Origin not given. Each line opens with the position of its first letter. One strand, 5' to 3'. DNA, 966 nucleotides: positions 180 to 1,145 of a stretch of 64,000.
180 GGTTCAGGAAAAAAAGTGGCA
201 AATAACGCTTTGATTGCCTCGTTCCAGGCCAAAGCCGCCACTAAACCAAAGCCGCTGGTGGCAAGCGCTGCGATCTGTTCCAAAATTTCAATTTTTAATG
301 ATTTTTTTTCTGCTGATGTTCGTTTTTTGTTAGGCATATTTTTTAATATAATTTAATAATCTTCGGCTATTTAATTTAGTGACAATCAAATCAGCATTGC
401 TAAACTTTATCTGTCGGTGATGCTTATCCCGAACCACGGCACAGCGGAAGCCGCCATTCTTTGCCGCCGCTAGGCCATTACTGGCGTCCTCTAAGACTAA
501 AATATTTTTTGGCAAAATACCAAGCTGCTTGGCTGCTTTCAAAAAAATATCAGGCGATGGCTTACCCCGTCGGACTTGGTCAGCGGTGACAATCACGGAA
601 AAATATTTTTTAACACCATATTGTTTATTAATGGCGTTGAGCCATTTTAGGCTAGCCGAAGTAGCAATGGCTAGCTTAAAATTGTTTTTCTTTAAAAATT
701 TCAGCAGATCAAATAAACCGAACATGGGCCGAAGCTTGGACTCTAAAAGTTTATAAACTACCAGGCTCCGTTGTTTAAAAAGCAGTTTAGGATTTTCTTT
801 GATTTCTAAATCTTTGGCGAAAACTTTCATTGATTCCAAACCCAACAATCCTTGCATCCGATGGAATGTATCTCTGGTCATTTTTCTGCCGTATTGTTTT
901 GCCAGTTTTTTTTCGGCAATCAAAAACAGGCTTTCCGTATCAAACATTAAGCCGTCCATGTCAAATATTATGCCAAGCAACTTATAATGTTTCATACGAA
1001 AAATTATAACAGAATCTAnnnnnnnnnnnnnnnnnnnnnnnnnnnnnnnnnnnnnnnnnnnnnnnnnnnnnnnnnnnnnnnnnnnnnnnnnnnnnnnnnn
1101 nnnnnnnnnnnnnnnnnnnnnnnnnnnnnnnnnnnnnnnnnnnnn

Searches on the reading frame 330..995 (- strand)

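Call 46: search_protein_families(library=pfam, proteins=[window:330-995:-], max_evalue=0.001)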
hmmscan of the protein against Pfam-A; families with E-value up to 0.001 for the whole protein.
window:330-995:- (221 aa): 3 families
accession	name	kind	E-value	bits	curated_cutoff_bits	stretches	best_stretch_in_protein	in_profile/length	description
PF13419.12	HAD_2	-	4.6e-33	115.2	23.8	1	9-188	1-178/178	Haloacid dehalogenase-like hydrolase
PF00702.32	Hydrolase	-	1.3e-26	94.6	26.4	1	8-182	3-191/191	haloacid dehalogenase-like hydrolase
PF13242.12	Hydrolase_like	-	0.00024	21.4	22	1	143-194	2-54/75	HAD-hyrolase-like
